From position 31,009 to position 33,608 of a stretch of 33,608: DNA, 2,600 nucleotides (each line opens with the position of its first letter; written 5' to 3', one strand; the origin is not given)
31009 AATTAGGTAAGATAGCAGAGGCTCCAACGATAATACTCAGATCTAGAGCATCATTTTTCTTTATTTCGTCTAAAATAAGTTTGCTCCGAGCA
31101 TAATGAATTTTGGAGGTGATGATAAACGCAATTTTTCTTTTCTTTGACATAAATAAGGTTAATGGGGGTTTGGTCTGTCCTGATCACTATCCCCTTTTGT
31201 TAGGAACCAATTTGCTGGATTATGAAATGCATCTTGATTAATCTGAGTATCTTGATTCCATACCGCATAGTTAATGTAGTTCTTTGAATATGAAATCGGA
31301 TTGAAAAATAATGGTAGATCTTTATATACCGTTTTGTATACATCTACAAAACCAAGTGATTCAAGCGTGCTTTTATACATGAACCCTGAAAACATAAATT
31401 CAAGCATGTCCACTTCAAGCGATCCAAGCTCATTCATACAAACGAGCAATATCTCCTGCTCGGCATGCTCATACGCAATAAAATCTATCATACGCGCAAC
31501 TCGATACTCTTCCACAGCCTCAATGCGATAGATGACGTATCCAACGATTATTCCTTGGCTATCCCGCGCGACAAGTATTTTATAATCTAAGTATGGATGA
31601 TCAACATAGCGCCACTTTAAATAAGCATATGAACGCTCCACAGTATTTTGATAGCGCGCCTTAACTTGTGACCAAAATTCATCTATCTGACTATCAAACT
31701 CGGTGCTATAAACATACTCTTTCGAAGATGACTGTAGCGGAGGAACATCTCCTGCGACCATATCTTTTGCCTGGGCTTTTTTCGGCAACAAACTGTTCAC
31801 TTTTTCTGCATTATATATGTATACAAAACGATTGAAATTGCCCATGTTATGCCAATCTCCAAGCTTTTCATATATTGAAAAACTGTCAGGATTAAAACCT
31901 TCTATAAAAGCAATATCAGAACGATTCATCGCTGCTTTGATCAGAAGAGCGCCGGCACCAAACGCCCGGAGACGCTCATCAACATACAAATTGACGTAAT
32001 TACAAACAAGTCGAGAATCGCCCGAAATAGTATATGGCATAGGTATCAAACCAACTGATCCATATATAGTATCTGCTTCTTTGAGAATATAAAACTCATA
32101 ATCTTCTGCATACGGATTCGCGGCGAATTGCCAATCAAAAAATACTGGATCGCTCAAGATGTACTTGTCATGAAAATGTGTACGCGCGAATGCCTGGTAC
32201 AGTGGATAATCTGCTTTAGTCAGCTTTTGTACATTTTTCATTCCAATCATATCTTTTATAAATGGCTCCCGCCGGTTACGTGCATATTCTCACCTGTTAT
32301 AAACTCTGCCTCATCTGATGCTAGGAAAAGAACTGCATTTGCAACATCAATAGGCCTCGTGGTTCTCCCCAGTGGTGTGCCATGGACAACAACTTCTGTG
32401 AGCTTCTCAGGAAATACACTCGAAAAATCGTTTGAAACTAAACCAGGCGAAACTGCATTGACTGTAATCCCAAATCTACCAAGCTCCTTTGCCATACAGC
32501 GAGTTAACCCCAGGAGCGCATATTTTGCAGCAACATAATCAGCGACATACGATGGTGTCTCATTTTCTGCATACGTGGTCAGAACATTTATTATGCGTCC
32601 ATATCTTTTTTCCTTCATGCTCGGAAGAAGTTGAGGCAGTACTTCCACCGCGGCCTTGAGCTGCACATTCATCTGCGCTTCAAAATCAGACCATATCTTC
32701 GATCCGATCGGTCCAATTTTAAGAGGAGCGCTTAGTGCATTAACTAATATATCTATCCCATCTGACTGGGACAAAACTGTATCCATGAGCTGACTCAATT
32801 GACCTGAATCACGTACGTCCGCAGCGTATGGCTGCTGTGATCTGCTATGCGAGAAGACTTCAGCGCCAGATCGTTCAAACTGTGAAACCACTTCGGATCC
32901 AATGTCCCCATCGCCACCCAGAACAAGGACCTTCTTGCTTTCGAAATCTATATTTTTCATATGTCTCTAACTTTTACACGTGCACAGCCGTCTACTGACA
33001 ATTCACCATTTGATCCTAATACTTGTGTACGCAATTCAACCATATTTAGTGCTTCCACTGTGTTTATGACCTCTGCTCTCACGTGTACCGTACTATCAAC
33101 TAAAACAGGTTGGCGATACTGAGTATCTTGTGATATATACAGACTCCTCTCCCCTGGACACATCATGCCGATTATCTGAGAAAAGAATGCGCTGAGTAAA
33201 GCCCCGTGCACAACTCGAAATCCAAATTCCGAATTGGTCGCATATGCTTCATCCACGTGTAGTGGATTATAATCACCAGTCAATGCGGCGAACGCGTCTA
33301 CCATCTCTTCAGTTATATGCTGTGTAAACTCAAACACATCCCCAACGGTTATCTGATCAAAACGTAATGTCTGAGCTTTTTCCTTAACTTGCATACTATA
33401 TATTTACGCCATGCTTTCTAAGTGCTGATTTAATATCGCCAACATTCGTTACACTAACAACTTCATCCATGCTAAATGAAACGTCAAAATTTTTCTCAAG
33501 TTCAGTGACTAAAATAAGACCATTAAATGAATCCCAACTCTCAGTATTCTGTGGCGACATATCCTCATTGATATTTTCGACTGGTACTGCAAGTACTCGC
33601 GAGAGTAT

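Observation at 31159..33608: ACP - MaoC hydratase - SDR - GNAT/FemAB-like module heading the NulO operon: candidate carrier-protein-dependent (hydroxy)acyl decoration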

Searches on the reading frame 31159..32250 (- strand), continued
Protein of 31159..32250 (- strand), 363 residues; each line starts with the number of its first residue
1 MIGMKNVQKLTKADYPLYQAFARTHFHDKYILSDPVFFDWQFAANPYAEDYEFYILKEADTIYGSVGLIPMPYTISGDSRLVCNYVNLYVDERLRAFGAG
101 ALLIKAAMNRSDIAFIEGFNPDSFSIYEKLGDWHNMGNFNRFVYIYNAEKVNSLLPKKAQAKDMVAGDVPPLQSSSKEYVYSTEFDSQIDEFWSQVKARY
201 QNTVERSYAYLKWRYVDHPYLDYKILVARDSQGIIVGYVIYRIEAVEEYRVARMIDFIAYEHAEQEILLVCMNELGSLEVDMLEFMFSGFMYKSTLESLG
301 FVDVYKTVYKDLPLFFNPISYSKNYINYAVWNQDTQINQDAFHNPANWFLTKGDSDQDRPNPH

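Call 81: search_dna_similar(query=window:31159-32250:-, collection=plasmids, mode=protein, max_evalue=0.00001, max_rows=25)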
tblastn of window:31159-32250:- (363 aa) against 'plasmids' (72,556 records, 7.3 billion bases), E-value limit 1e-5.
Records with a match: 19; places in all: 19; records where one place covers at least 80% of the query: 18.
Best place of each record, by identity: <60% 19.
By first word of the organism name: Azospirillum 11; Escherichia 7; Sinorhizobium 1.
By predicted mobility (MOB-suite, as given by PLSDB): non-mobilizable 14; mobilizable 4; conjugative 1.
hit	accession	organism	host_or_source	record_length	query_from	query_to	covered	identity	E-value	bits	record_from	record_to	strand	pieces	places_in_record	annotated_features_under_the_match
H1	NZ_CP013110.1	Sinorhizobium americanum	Vachellia farnesiana,cell culture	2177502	21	360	94%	24.1%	8e-18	92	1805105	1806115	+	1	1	record has no annotation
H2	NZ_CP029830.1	Azospirillum ramasamyi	single cell,Cow dung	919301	5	356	97%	21.4%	2e-12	76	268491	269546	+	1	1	GNAT family N-acetyltransferase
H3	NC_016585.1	Azospirillum lipoferum 4B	-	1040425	5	356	97%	21.4%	7e-14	81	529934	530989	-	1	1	none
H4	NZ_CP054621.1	Azospirillum oryzae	cell culture,soil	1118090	5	356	97%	21.1%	3e-13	79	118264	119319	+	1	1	record has no annotation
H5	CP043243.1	Escherichia albertii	White-Breasted Nuthatch,genomic ...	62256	29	360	91%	22.1%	3e-12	76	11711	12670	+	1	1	GNAT family N-acetyltransferase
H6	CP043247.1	Escherichia albertii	Oregon Junco,genomic DNA,cloacal swab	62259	29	360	91%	22.1%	3e-12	76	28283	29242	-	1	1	GNAT family N-acetyltransferase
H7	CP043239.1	Escherichia albertii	Oregon Junco,genomic DNA,cloacal swab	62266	29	360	91%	22.1%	3e-12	76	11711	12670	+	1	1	GNAT family N-acetyltransferase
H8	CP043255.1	Escherichia albertii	Oregon Junco,genomic DNA,cloacal swab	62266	29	360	91%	22.1%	3e-12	76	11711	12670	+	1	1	GNAT family N-acetyltransferase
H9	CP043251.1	Escherichia albertii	Oregon Junco,genomic DNA,cloacal swab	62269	29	360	91%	22.1%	3e-12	76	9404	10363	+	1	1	GNAT family N-acetyltransferase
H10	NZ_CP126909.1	Escherichia albertii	-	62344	29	360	91%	22.1%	3e-12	76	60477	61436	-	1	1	GNAT family N-acetyltransferase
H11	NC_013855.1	Azospirillum sp. B510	-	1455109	5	356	97%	20.5%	3e-10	69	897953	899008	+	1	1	record has no annotation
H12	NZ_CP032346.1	Azospirillum brasilense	soil sample,Agricultural field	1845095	5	356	97%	19.3%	2e-12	76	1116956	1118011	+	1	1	record has no annotation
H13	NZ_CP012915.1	Azospirillum brasilense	Digitaria eriantha,microbe,root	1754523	5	356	97%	19.0%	2e-11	73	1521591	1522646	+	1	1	none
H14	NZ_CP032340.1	Azospirillum brasilense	soil sample,Agricultural field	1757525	5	356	97%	19.0%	2e-11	73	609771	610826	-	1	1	none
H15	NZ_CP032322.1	Azospirillum argentinense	soil sample,Agricultural field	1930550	5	356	97%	18.8%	4e-12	75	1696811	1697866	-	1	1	record has no annotation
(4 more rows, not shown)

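Call 83: get_annotated_region(hit=H5, flank=12000)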
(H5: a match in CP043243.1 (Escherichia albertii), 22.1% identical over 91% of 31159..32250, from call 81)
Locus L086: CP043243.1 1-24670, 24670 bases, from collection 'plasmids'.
description: Escherichia albertii strain RM15115 plasmid p3RM15115, complete sequence
organism: Escherichia albertii (NCBI taxid 208962)
taxonomy: Bacteria; Pseudomonadota; Gammaproteobacteria; Enterobacterales; Enterobacteriaceae; Escherichia; Escherichia albertii
host: -; source: White-Breasted Nuthatch,genomic DNA,cloacal swab; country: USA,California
typing (MOB-suite, as given by PLSDB): non-mobilizable; replicon rep_cluster_488
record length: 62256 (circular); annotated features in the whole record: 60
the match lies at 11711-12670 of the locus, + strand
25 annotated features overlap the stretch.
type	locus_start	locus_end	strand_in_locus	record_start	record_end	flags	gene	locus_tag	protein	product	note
CDS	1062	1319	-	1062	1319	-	-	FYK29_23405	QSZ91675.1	hypothetical protein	-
CDS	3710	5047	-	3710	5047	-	-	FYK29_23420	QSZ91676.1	AAA family ATPase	-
CDS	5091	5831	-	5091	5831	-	-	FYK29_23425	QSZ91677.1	hypothetical protein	-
CDS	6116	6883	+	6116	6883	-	-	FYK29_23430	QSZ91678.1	hypothetical protein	-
CDS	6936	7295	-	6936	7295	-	-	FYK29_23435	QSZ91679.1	hypothetical protein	-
CDS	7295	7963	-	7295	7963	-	-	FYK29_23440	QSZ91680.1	AAA family ATPase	-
CDS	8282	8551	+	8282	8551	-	-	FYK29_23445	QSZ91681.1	DUF1778 domain-containing protein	-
CDS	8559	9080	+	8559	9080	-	-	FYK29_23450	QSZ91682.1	GNAT family N-acetyltransferase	-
CDS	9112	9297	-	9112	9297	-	-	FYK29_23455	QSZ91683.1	hypothetical protein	-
CDS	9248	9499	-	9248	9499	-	-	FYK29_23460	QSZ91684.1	hypothetical protein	-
CDS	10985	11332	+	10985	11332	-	-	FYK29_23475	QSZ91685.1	hypothetical protein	-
CDS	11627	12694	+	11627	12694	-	-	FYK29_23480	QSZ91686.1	GNAT family N-acetyltransferase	-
CDS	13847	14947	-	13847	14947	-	apbC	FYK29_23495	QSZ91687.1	iron-sulfur cluster carrier protein ApbC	-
CDS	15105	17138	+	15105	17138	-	metG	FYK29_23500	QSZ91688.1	methionine--tRNA ligase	-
CDS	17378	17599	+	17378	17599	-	-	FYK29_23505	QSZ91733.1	hypothetical protein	-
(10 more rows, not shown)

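Call 84: get_annotated_region(hit=H2, flank=12000)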
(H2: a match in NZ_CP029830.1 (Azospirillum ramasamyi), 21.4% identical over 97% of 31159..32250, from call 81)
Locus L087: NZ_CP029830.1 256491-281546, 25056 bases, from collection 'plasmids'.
description: Azospirillum ramasamyi strain M2T2B2 plasmid unnamed1, complete sequence
organism: Azospirillum ramasamyi (NCBI taxid 682998)
taxonomy: Bacteria; Pseudomonadota; Alphaproteobacteria; Rhodospirillales; Azospirillaceae; Azospirillum; Azospirillum ramasamyi
host: -; source: single cell,Cow dung; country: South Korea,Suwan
typing (MOB-suite, as given by PLSDB): non-mobilizable
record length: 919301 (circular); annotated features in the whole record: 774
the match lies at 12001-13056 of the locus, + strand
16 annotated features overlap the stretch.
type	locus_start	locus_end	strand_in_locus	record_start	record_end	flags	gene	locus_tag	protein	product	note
CDS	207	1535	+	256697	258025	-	-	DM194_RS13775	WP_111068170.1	O-antigen ligase family protein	-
CDS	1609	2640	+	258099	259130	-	-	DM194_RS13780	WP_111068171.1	glycosyltransferase family 2 protein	-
CDS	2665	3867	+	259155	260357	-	-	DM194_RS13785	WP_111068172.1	glycosyltransferase family 4 protein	-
CDS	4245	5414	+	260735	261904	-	-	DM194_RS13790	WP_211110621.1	glycosyltransferase family 4 protein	-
CDS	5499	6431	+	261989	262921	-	-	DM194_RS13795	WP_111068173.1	polysaccharide deacetylase family protein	GO:0005975 - carbohydrate metabolic process [Evidence IEA]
CDS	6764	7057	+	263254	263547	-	-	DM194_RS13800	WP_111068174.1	acyl carrier protein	GO:0006633 - fatty acid biosynthetic process [Evidence IEA]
CDS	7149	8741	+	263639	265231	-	-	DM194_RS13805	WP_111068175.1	class I adenylate-forming enzyme family protein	-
CDS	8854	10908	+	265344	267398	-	asnB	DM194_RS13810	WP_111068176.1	asparagine synthase (glutamine-hydrolyzing)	GO:0006529 - asparagine biosynthetic process [Evidence IEA]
CDS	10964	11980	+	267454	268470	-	nadE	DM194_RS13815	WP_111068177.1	NAD(+) synthase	GO:0009435 - NAD biosynthetic process [Evidence IEA]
CDS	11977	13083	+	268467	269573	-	-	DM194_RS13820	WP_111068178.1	GNAT family N-acetyltransferase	-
CDS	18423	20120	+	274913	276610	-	-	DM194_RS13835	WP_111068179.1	monovalent cation:proton antiporter-2 (CPA2) family protein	GO:0006812 - monoatomic cation transport [Evidence IEA]; GO:1902600 - proton transmembrane transport [Evidence IEA]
CDS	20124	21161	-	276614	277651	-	-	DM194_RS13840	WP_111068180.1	sulfate ABC transporter ATP-binding protein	-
CDS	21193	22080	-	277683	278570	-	cysW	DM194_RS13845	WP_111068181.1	sulfate ABC transporter permease subunit CysW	GO:0008272 - sulfate transport [Evidence IEA]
CDS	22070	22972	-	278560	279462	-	cysT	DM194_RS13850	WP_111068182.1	sulfate ABC transporter permease subunit CysT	GO:0008272 - sulfate transport [Evidence IEA]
CDS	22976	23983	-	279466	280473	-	-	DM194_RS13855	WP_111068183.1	sulfate ABC transporter substrate-binding protein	-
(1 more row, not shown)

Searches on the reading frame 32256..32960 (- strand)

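Call 6: search_protein_families(library=pfam, proteins=[window:32256-32960:-], max_evalue=0.01)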
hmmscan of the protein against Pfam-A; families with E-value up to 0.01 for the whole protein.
window:32256-32960:- (234 aa): 6 families
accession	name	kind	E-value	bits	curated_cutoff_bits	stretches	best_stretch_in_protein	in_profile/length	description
PF13561.12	adh_short_C2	-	2.5e-44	152.1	27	1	41-233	44-236/236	Enoyl-(Acyl carrier protein) reductase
PF00106.31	adh_short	-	7.4e-29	101.1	26.6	1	9-180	1-187/195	short chain dehydrogenase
PF02826.25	2-Hacid_dh_C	-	0.00018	21.4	25.1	1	7-73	35-99/178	D-isomer specific 2-hydroxyacid dehydrogenase, NAD binding domain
PF04321.23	RmlD_sub_bind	-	0.00082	19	27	1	10-61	2-49/287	RmlD substrate binding domain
PF01370.27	Epimerase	-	0.0011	18.9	20.9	1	11-69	1-68/240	NAD dependent epimerase/dehydratase family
PF13460.12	NAD_binding_10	-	0.0046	17.3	27.2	1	15-215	1-182/184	NAD(P)H-binding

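Call 7: search_protein_families(library=ncbifam, proteins=[window:32256-32960:-], max_evalue=0.001)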
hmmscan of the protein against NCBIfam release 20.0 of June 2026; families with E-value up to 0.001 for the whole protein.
window:32256-32960:- (234 aa): 217 families (the best 25 are shown)
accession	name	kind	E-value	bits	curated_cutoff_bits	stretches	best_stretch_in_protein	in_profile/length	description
NF004198.0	PRK05653.1-3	equivalog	1.3e-41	142.7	296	1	28-234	44-248/248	3-oxoacyl-ACP reductase FabG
NF006393.0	PRK08642.1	equivalog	7.2e-41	140.3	292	1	22-231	20-250/254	3-oxoacyl-ACP reductase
NF009466.0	PRK12826.1-2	subfamily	8.4e-41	140.1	222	1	8-232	3-244/248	3-oxoacyl-ACP reductase FabG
TIGR01830.1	3oxo_ACP_reduc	equivalog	3e-40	138.4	297.75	1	29-231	37-237/239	3-oxoacyl-[acyl-carrier-protein] reductase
NF005559.1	PRK07231.1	subfamily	1.9e-39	135.7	215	1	9-232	5-247/249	glucose 1-dehydrogenase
NF005095.0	PRK06523.1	subfamily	8.7e-37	127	231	1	3-232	5-257/261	oxidoreductase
NF009464.0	PRK12824.1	subfamily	3.5e-36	125.1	269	1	44-233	56-243/245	3-oxoacyl-ACP reductase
NF047420.2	EF_P_mod_YmfI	equivalog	7.8e-36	124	238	1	11-231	2-234/236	elongation factor P 5-aminopentanone reductase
NF006074.0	PRK08220.1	equivalog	9.6e-36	123.6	312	1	2-234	2-249/251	2,3-dihydro-2,3-dihydroxybenzoate dehydrogenase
NF004197.0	PRK05653.1-1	equivalog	1.2e-34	120.1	332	1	33-232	32-246/249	3-oxoacyl-ACP reductase FabG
TIGR01829.1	AcAcCoA_reduct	subfamily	1.6e-34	119.6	302.1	1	46-233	56-241/242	acetoacetyl-CoA reductase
NF004199.0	PRK05653.1-4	equivalog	4.7e-34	118.1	301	1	4-232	1-245/247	3-oxoacyl-ACP reductase FabG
NF005893.0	PRK07856.1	equivalog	1.2e-33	116.5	255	1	2-232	3-241/255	SDR family oxidoreductase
NF052558.1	MBtsdlDhBudC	equivalog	1.6e-32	113.1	270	1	6-232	1-241/250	meso-2,3-butanediol dehydrogenase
NF005309.0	PRK06841.1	subfamily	1.8e-32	112.8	286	1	4-231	11-251/255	GolD/DthD family dehydrogenase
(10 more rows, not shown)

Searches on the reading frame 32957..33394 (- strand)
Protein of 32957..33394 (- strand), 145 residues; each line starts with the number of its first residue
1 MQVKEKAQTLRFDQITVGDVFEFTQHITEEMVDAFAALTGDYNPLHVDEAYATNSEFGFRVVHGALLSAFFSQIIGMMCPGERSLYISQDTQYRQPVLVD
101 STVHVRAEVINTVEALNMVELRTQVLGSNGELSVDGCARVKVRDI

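Call 6: search_protein_families(library=pfam, proteins=[window:32957-33394:-], max_evalue=0.01)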
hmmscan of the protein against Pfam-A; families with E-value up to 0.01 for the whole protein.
window:32957-33394:- (145 aa): 2 families
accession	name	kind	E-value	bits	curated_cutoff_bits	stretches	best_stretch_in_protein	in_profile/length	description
PF01575.25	MaoC_dehydratas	-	1.2e-18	67.3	27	1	20-114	9-106/123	MaoC like domain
PF13452.11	FAS1_DH_region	-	2.8e-07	31.2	22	1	22-131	9-127/132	FAS1-like, dehydratase domain region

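Call 7: search_protein_families(library=ncbifam, proteins=[window:32957-33394:-], max_evalue=0.001)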
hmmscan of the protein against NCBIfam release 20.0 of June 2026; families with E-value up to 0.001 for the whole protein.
window:32957-33394:- (145 aa): 4 families
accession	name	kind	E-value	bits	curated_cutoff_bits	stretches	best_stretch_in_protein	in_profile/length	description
NF006045.0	PRK08190.1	subfamily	9.5e-24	84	282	1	8-141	7-140/467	bifunctional enoyl-CoA hydratase/phosphate acetyltransferase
TIGR02278.1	PaaN-DH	equivalog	3.9e-08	32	562.8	1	11-109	524-625/664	phenylacetic acid degradation bifunctional protein PaaZ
NF040620.1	fused_HadA_HadB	exception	0.00026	20.6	350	1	5-77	189-262/329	fused (3R)-hydroxyacyl-ACP dehydratase subunits HadA/HadB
NF010246.0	PRK13693.1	equivalog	0.00083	19.3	203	1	11-68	5-63/142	(3R)-hydroxyacyl-ACP dehydratase subunit HadB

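Call 82: search_solved_structures(query=window:32957-33394:-, max_evalue=0.00001)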
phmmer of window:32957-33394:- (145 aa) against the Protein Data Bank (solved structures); distinct sequences matched with E-value up to 0.00001: 5.
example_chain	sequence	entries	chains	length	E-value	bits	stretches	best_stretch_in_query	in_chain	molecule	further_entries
5cpg_A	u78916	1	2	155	1.6e-21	80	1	7-140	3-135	(R)-specific enoyl-CoA hydratase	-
1iq6_A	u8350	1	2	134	1.4e-20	76.9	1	16-142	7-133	(R)-SPECIFIC ENOYL-COA HYDRATASE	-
3ir3_A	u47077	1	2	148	1.1e-17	67.6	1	12-140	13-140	3-hydroxyacyl-thioester dehydratase 2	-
2b3m_A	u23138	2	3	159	5e-12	49.3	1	14-114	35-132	hypothetical protein AF1124 | putative dehydratase AF1124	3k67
1q6w_A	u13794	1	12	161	9.2e-08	35.5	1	10-134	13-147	monoamine oxidase regulatory protein, putative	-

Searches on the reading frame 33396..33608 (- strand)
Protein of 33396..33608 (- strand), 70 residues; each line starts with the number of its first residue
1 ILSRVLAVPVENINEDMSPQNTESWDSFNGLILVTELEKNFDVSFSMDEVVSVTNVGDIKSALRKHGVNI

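Call 6: search_protein_families(library=pfam, proteins=[window:33396-33608:-], max_evalue=0.01)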
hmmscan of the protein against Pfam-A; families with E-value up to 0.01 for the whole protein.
window:33396-33608:- (70 aa): 1 family
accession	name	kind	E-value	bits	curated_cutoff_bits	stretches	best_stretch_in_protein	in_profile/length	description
PF00550.31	PP-binding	-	7.2e-05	23.4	20.8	1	1-60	6-64/67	Phosphopantetheine attachment site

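Call 7: search_protein_families(library=ncbifam, proteins=[window:33396-33608:-], max_evalue=0.001)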
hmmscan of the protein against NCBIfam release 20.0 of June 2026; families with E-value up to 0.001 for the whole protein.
window:33396-33608:- (70 aa): 2 families
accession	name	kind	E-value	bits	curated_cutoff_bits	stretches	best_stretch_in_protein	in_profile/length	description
NF002148.0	PRK00982.1-2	subfamily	0.00063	19.5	71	1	5-66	16-77/79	acyl carrier protein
NF006031.0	PRK08172.1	equivalog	0.00066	20.3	76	1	2-65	13-76/82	acyl carrier protein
